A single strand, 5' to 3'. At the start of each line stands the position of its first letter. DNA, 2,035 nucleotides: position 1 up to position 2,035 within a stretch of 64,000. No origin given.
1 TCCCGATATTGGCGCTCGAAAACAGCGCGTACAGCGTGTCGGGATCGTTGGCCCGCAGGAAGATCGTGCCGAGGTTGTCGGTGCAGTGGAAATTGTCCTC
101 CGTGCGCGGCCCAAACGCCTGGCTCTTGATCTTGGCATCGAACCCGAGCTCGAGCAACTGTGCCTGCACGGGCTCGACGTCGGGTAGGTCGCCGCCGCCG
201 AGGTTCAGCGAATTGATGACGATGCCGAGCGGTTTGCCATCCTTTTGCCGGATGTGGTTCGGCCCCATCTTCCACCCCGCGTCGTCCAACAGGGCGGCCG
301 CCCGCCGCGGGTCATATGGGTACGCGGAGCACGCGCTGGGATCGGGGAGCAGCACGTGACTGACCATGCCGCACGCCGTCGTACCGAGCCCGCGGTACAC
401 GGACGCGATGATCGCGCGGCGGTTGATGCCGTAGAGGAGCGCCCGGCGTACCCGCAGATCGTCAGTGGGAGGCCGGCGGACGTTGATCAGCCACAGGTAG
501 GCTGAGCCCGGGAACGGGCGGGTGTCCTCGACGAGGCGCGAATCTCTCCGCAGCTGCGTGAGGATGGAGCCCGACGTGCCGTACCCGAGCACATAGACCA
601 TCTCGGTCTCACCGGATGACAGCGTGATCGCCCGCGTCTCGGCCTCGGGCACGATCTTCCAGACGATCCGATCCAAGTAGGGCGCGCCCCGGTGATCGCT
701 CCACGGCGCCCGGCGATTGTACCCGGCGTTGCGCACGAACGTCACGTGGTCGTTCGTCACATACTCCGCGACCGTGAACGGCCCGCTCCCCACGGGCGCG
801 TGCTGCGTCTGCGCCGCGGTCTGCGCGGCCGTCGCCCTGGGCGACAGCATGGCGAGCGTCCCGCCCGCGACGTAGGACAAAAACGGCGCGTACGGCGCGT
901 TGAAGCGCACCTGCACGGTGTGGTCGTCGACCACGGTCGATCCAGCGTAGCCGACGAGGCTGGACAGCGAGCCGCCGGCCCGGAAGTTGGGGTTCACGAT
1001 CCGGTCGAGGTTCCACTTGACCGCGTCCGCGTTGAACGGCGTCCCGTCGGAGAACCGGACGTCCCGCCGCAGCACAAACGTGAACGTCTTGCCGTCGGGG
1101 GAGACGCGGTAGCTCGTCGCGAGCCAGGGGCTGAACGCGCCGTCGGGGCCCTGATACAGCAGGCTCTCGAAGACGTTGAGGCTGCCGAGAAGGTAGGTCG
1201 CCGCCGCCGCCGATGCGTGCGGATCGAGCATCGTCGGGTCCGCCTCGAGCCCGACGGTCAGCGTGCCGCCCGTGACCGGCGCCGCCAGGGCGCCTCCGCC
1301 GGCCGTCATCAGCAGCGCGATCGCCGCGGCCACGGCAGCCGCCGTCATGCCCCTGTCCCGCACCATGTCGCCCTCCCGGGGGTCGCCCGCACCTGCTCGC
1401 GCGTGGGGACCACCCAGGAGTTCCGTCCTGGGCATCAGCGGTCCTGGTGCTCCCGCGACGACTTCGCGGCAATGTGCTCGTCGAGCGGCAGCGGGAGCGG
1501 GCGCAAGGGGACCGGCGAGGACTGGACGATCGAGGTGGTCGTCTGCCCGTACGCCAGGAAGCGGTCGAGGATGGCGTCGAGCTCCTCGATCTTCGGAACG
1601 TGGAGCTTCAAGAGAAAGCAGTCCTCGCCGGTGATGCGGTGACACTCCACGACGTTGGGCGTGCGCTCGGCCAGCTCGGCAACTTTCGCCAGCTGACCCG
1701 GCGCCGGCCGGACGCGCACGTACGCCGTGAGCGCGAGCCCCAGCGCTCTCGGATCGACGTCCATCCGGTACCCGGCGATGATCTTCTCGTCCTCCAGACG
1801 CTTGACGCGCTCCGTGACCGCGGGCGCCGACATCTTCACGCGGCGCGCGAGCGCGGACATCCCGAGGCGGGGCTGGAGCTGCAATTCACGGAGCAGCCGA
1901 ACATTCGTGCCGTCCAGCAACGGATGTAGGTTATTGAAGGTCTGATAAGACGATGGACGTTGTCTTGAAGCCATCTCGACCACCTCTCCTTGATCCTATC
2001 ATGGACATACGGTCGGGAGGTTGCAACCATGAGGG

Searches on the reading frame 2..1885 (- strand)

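Call 7: search_protein_families(library=pfam, proteins=[window:2-1885:-])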
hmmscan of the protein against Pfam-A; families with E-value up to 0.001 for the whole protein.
window:2-1885:- (628 aa): 1 family
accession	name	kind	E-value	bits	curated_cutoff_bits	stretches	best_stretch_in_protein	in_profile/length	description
PF00496.27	SBP_bac_5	-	2.5e-74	251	32.4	1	251-592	2-328/368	Bacterial extracellular solute-binding proteins, family 5 Middle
